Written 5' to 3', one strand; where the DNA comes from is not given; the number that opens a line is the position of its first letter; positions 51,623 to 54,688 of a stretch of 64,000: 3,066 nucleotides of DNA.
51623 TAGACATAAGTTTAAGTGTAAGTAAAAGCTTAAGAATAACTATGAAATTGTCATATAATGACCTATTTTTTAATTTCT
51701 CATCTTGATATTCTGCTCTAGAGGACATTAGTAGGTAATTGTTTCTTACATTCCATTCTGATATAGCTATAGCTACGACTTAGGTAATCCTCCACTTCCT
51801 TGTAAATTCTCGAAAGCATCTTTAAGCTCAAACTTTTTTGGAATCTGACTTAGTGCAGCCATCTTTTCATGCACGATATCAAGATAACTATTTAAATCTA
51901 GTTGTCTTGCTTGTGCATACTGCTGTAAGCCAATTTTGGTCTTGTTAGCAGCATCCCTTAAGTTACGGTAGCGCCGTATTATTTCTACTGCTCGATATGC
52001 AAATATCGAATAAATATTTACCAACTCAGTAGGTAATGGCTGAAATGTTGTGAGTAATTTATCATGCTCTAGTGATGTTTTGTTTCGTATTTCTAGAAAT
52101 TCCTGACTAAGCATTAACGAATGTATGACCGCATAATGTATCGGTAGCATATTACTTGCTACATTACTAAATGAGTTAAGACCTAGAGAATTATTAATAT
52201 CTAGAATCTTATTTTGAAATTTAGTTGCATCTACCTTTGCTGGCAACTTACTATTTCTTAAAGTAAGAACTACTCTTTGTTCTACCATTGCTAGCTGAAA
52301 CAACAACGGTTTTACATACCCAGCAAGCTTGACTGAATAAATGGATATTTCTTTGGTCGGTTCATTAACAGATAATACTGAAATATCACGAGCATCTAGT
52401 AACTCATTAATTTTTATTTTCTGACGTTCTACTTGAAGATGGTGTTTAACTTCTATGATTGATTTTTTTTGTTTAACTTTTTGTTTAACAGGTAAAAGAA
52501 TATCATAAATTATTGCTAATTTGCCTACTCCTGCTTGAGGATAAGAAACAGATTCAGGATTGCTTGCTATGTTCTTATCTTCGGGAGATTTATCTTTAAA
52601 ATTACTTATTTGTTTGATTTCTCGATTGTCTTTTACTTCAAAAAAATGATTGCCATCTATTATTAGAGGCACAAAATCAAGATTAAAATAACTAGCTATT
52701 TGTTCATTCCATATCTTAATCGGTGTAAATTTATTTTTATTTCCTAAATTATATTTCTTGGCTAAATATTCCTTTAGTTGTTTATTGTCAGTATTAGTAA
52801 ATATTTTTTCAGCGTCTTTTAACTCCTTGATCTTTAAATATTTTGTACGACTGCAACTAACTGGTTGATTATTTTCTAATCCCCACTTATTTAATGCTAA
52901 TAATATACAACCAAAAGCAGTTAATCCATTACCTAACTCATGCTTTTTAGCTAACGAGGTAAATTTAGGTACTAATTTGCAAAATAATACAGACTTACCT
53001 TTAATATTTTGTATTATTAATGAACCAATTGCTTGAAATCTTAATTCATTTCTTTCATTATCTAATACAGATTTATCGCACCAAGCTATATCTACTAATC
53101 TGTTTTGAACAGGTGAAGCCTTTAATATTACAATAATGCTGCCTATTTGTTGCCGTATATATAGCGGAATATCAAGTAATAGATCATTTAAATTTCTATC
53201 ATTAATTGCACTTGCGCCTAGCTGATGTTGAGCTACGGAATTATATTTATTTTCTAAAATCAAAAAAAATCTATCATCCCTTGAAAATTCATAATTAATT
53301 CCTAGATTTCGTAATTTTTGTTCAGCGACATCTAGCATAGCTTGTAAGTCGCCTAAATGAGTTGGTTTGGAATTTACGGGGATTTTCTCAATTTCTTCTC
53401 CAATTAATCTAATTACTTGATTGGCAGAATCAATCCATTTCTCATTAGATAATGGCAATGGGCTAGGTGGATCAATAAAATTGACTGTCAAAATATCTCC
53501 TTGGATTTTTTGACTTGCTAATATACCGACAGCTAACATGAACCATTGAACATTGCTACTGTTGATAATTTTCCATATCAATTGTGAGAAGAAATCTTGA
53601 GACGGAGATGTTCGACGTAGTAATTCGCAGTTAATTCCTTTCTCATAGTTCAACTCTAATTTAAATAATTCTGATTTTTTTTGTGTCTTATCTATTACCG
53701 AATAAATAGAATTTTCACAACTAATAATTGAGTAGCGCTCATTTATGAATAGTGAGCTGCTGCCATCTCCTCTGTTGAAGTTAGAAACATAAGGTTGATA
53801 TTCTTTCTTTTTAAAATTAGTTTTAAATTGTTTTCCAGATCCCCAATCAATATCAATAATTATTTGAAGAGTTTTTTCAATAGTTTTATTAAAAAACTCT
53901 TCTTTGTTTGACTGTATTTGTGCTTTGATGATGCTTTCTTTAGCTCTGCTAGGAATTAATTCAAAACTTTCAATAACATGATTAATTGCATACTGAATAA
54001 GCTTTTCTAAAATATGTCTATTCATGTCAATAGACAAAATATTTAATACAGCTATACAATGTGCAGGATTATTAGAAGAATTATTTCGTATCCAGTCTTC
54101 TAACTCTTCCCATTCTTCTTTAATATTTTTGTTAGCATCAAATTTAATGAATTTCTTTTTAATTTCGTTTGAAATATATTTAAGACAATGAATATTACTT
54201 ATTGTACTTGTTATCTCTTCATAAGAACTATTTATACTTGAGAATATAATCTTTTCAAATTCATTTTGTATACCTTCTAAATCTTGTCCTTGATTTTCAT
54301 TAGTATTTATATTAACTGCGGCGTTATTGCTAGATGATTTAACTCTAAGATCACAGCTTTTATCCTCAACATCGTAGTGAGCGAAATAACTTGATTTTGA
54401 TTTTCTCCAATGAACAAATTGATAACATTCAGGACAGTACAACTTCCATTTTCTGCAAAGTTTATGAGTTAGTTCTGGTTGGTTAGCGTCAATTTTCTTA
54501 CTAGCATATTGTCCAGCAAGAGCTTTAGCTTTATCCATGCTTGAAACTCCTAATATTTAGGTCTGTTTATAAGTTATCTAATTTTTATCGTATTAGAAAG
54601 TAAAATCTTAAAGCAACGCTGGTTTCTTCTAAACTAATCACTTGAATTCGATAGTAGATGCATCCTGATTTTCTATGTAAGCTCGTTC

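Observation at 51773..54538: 921-aa Cys-cluster protein as sole large cargo of the island: candidate single-gene defence or novel function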

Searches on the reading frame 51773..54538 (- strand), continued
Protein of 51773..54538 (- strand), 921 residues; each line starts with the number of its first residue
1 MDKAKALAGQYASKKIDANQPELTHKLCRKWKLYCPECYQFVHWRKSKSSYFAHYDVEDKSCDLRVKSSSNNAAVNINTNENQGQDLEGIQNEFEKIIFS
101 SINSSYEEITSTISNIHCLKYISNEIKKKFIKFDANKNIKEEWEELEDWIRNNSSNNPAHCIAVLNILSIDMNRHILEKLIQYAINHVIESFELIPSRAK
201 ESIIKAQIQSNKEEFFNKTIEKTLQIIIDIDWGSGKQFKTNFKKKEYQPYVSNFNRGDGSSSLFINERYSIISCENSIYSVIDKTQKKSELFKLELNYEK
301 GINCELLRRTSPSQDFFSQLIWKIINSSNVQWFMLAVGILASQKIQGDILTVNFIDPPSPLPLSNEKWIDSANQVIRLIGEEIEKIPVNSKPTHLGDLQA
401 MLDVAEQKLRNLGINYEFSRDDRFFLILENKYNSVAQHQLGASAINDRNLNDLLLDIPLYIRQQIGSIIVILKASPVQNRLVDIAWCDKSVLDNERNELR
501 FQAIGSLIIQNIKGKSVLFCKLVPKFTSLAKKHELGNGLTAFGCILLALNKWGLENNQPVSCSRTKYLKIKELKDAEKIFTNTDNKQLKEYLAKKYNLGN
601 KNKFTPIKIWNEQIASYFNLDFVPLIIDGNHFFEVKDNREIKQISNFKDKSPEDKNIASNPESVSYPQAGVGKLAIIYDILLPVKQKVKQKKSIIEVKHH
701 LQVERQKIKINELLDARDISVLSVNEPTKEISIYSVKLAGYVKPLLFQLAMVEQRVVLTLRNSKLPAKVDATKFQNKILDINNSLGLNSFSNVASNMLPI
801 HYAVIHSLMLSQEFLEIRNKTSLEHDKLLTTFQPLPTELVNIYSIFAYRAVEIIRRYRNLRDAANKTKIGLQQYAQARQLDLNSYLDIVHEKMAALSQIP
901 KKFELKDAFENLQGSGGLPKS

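Call 86: search_protein_families(library=padloc, proteins=[L005:2450-3541:+, L005:3887-5566:+, L005:5529-6119:+, L005:6190-9957:+, L005:10001-11374:+, L005:11543-13660:+, L005:13657-17676:+, L005:17679-19277:+, L005:19422-20360:+], max_evalue=0.001)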
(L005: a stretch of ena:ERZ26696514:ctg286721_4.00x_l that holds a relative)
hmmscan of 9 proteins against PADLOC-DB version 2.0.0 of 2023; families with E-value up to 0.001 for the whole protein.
L005:2450-3541:+ (363 aa): 0 families

L005:3887-5566:+ (559 aa): 6 families
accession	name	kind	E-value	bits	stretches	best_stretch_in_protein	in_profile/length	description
PDLC03865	LmuB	-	4.7e-07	26.4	1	54-266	536-728/1007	-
PDLC03859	LmuB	-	5.1e-07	27.3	1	44-265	252-459/611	-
PDLC00601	ZorA1|ZorA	-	1.7e-06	25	1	49-266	349-560/699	MotA/ExbB/TolQ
PDLC00647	ZorA3|ZorA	-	0.0004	17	1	50-239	364-576/780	MotA/ExbB/TolQ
PDLC00519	JetC1|JetC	-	0.00055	16.3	1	53-265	235-451/1097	DUF3584 domain; MukB-like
PDLC00648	ZorA3|ZorA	-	0.00071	16.4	1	19-260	271-506/692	MotA/ExbB/TolQ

L005:5529-6119:+ (196 aa): 0 families

L005:6190-9957:+ (1255 aa): 40 families (the best 25 are shown)
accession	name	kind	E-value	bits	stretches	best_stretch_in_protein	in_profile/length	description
PDLC02623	DrmD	-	0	1023.3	1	16-1035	5-1019/1040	DrmD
PDLC02621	DrmD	-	1.8e-62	209.9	1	114-1029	123-1007/1040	DrmD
PDLC02500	BrxHI|BrxHII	-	3e-61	206.1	2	522-719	458-658/933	BrxHI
PDLC00659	HmaA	-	4.2e-50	168.6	2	521-988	487-959/1176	SNF2 helicase / DEAD-box helicase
PDLC02843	DpdE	-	6.8e-45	151.4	2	253-695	255-730/1091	DpdE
PDLC02619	DrmD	-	8e-43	144.7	2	101-324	21-225/872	DrmD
PDLC02572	DrmA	-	2.1e-41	139.9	1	115-700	121-692/1043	DrmA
PDLC02504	BrxHI|BrxHII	-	2.8e-40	136.1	2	521-746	463-692/971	BrxHII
PDLC02840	DpdE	-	3.8e-39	132.7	2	253-697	258-717/1091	DpdE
PDLC02632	DrmD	-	2e-35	120.4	1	115-645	126-633/662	DrmD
PDLC02633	DrmD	-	9.1e-35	117.8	2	108-308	121-319/839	DrmD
PDLC02620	DrmD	-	4.8e-34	115.5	2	523-691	464-633/1060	DrmD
PDLC02844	DpdE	-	1.4e-31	107.3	3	579-720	625-765/1074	DpdE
PDLC02634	DrmD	-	4e-31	105.7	2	594-688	540-642/900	DrmD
PDLC02846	DpdE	-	5.7e-29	98.6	1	104-722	154-754/1034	DpdE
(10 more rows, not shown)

L005:10001-11374:+ (457 aa): 1 family
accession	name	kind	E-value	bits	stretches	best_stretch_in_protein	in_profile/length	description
PDLC00005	DruB1|DruB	-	4.4e-05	20.4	1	19-58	10-49/552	Unknown function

L005:11543-13660:+ (705 aa): 24 families
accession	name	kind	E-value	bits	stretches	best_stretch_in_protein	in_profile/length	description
PDLC01087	C3a187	-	2.4e-23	80.8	1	425-680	304-542/559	NERD+UvrD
PDLC00117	GajB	-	8.7e-22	75.3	2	616-683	514-576/604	UrvD helicase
PDLC00132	GajB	-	1.7e-19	67.9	2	613-686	537-605/625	UrvD helicase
PDLC00114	GajB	-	1.3e-17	61.6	2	605-680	536-610/635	UrvD helicase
PDLC00104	GajB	-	1.3e-15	55.2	2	227-307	11-89/574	UrvD helicase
PDLC03802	RTasHel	-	1.2e-12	45.4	1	614-684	603-654/675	DRT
PDLC00127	GajB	-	1.2e-11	41.9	1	613-684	502-569/594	UrvD helicase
PDLC00123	GajB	-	4.3e-10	36.8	1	607-684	432-510/540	UrvD helicase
PDLC00130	GajB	-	4.3e-10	36.5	1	614-681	506-568/589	UrvD helicase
PDLC00141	GajB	-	8e-10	35.6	2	228-310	12-93/572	UrvD helicase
PDLC00112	GajB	-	4.2e-09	33.6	0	614-685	492-561/581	UrvD helicase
PDLC00121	GajB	-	2.5e-08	30.9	0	440-485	203-242/565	UrvD helicase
PDLC00129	GajB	-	4e-08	30.3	1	410-516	190-301/594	UrvD helicase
PDLC00108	GajB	-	4.1e-07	27.3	1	617-676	356-409/445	UrvD helicase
PDLC02372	Nhi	-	6.9e-07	26.3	0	438-485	262-303/470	-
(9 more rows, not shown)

L005:13657-17676:+ (1339 aa): 11 families
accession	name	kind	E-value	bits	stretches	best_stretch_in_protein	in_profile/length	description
PDLC02567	DrmA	-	0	1121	2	254-1320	649-1727/1750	DrmA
PDLC02575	DrmA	-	0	1064.8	1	482-1316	9-829/837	DrmA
PDLC02577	DrmA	-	2.6e-228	757.7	1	658-1330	1-691/697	DrmA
PDLC02571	DrmA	-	5.1e-228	757.7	2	798-1278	763-1238/1282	DrmA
PDLC02568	DrmA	-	1.3e-118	395.3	1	746-1236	26-511/611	DrmA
PDLC02574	DrmA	-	4.2e-97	322.4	1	1076-1331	5-268/269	DrmA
PDLC02576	DrmA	-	8.3e-67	223.8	2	598-981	498-860/1235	DrmA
PDLC02573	DrmA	-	6.2e-08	29.1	1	1098-1254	793-950/1018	DrmA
PDLC02569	DrmA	-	1.3e-06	24.5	1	1098-1167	828-897/1095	DrmA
PDLC02570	DrmA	-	8e-05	19.1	1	1097-1167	579-649/851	DrmA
PDLC00013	DruE1|DruE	-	0.00036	16.5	1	1058-1154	1042-1136/1776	SNF2 family N-terminal domain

L005:17679-19277:+ (532 aa): 4 families
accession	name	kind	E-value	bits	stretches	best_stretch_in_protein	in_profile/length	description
PDLC02584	DrmB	-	3.8e-50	169.1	1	182-526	8-352/445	DrmB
PDLC02583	DrmB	-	1.3e-47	161.2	1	8-529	4-529/606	DrmB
PDLC02579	DrmB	-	2.9e-39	132.9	1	303-527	7-224/314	DrmB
PDLC02582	DrmB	-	0.0005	16.7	0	476-511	522-557/649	DrmB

L005:19422-20360:+ (312 aa): 29 families (the best 25 are shown)
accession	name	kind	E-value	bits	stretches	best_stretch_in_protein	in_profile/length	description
PDLC02605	DrmC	-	1.7e-105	350.5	1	52-307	3-267/270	DrmC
PDLC02585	DrmC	-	5.6e-61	204.3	1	56-307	3-252/253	DrmC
PDLC02606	DrmC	-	1.3e-50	169.7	1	125-307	2-181/182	DrmC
PDLC02588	DrmC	-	6.4e-48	161.6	1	60-310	9-254/256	DrmC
PDLC02607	DrmC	-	2.4e-47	159.5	1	57-302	6-256/265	DrmC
PDLC02589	DrmC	-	1.2e-42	143.9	1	55-308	4-262/264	DrmC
PDLC02602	DrmC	-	1.4e-42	144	1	99-303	50-252/381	DrmC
PDLC02595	DrmC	-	1.5e-37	127.8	1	97-308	55-267/269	DrmC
PDLC02597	DrmC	-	2.7e-31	107.3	1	124-291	63-227/242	DrmC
PDLC02587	DrmC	-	2.5e-25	87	2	242-307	198-263/267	DrmC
PDLC02614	DrmC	-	3.7e-21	73.5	1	143-299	7-150/153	DrmC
PDLC02616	DrmC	-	2e-20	71.3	1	100-304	25-220/224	DrmC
PDLC02608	DrmC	-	2.9e-19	67.5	1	142-299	2-151/162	DrmC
PDLC02591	DrmC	-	1.2e-18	65.2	1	121-292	74-243/260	DrmC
PDLC02610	DrmC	-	4.2e-17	60.9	1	245-308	42-105/107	DrmC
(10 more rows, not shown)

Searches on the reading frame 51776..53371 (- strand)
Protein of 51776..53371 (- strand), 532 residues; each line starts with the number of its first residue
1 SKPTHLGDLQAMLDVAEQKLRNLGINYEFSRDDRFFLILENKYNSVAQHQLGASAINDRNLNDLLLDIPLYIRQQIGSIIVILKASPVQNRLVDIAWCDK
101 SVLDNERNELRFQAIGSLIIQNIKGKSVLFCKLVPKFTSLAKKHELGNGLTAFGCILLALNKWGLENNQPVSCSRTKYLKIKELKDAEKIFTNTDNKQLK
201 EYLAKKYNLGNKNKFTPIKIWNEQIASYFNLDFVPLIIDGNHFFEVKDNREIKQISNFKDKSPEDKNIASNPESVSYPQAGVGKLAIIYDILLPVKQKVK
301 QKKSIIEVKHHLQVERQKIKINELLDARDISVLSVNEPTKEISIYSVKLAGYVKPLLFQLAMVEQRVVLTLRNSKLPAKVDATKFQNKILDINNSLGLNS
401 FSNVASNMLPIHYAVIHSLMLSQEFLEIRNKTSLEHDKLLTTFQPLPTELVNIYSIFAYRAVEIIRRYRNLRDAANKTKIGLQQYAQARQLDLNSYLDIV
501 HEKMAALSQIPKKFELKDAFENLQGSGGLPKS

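Call 48: predict_structure(alignment_id=A2)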
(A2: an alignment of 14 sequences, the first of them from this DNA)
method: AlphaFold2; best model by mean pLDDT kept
length: 532 residues; sequences in the alignment: 14
mean_pLDDT: 54.6   pTM: 0.37
mean pLDDT of the five models: 54.6, 52.8, 50.9, 49.0, 48.9
residues with pLDDT >= 90: 39; 70-90: 100; 50-70: 126; < 50: 267
segments of 3 or more residues with pLDDT < 50: 1-3, 32-59, 209-220, 253-316, 328-333, 342-469, 510-532
pLDDT, mean of each block of 10 residues (from residue 1): 57 73 65 48 34 33 59 86 86 91 64 91 87 92 85 92 84 68 67 60 62 40 69 80 81 38 28 27 24 24 25 46 53 57 45 35 27 31 46 42 39 45 45 34 33 38 44 61 66 59 58 39 36 28
secondary structure, 60 per line:
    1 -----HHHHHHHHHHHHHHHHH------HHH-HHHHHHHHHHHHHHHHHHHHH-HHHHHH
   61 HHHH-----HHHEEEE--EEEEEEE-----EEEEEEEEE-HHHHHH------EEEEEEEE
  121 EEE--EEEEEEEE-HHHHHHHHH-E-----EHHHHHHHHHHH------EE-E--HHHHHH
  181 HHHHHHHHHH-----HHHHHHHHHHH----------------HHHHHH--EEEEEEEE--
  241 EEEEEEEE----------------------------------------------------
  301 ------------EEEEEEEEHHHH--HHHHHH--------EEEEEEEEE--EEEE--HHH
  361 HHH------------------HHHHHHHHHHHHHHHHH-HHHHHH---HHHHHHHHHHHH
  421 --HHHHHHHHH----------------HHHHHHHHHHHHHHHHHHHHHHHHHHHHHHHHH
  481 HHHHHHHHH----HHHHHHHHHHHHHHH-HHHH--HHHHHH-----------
elements in order: H6-22 H33-53 H55-64 E73-76 E79-85 E91-99 H101-106 E113-123 E126-133 H135-143 H152-162 H175-190 H196-206 H223-228 E231-238 E241-248 E313-320 H321-324 H327-332 E341-349 E352-355 H358-363 H382-398 H400-405 H409-420 H423-431 H448-489 H494-508 H510-513 H516-521

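Call 69: search_solved_structures(query=A2, max_evalue=10)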
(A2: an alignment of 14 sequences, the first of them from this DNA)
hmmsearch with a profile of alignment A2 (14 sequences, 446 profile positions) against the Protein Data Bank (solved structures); distinct sequences matched with E-value up to 10: 7.
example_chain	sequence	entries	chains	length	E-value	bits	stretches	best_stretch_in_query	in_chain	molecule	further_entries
5z9w_A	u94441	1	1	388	0.15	14.1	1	375-410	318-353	Ebolavirus nucleoprotein (residues 19-406)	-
6c54_A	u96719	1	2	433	0.17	13.9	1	375-410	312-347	Nucleoprotein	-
6nut_A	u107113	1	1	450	0.18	13.8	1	375-410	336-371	Nucleoprotein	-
4ypi_C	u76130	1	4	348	0.2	13.7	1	375-407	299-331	Nucleoprotein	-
6ehl_A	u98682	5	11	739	0.34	13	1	375-409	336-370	Nucleoprotein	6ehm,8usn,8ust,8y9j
4zta_A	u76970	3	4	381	0.57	12.2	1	375-405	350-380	Polymerase cofactor VP35,Nucleoprotein | Polymerase cofactor VP35,Nucleoprotein fusion protein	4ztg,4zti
6oaf_A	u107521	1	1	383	1.4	10.9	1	375-404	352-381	Polymerase cofactor VP35,Nucleoprotein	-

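Call 74: fold_search(model_id=the predicted structure, library=viral)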
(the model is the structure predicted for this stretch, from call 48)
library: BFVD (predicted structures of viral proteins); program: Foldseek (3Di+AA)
matches with E <= 10: 213; with E <= 0.001: 0
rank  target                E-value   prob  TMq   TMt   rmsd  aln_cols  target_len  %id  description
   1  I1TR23                3.4e-02  0.47  0.11  0.29  19.1       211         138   10  (no name in the UniProt tables at hand)
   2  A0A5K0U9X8            2.0e-01  0.12  0.08  0.04  33.0       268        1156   11  DNA topoisomerase [Yasminevirus sp. GU-2018]
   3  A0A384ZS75            2.1e-01  0.06  0.07  0.11  24.2       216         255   12  Uncharacterized protein [Vibrio phage YC]
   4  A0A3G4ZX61            2.6e-01  0.04  0.09  0.06  35.4       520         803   12  Uncharacterized protein [Faunusvirus sp.]
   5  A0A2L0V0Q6            3.1e-01  0.07  0.08  0.15  20.4       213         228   13  Uncharacterized protein [Agrobacterium phage Atu_ph07]
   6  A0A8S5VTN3            3.7e-01  0.02  0.07  0.04  28.8       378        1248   14  Uncharacterized protein [Ackermannviridae sp.]
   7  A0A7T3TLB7            3.9e-01  0.21  0.07  0.06   9.8        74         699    8  (no name in the UniProt tables at hand)
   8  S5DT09                4.4e-01  0.06  0.06  0.13  32.8       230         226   13  AsIV-cont00053-ORF2 [Apophua simplicipes ichnovirus]
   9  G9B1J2                4.9e-01  0.10  0.08  0.23  14.9       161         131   14  Gp91 [Bacillus phage W.Ph.]
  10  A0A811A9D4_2          5.5e-01  0.08  0.12  0.07  33.0       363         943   11  (no name in the UniProt tables at hand)
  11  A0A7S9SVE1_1          5.9e-01  0.04  0.07  0.04  26.8       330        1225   15  (no name in the UniProt tables at hand)
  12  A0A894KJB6            6.2e-01  0.01  0.06  0.06  35.4       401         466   11  Glycoprotein [Usinis virus]
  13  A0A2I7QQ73            6.6e-01  0.07  0.06  0.09  21.3       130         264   11  (no name in the UniProt tables at hand)
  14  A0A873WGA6            7.0e-01  0.10  0.09  0.15  12.2       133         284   14  Uncharacterized protein [Providencia phage Kokobel1]
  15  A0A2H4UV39            7.0e-01  0.06  0.10  0.11  25.1       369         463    9  Uncharacterized protein [Bodo saltans virus]
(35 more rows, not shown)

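Call 75: find_homologous_proteins(query=A2, max_evalue=0.001)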
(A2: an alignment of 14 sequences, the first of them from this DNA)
Query A2 (14 sequences) (532 aa, profile of the alignment): 6 proteins with E <= 0.001 among 8000 candidates.
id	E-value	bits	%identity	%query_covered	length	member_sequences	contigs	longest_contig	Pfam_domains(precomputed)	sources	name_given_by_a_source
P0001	2.7e-196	671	100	100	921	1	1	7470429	-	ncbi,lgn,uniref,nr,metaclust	ncbi:hypothetical protein [Allocoleopsis franciscana]|uniref:Uncharacterized protein n=1 Tax=Allocol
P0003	2.7e-165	569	71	50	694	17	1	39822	-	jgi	jgi:dephospho-CoA kinase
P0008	3.7e-115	403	83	20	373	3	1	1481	-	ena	-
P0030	2.4e-112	394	82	20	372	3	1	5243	-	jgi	-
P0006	5.4e-104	367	60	48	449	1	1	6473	-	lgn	-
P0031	3.9e-62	229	43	50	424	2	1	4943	-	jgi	jgi:hypothetical protein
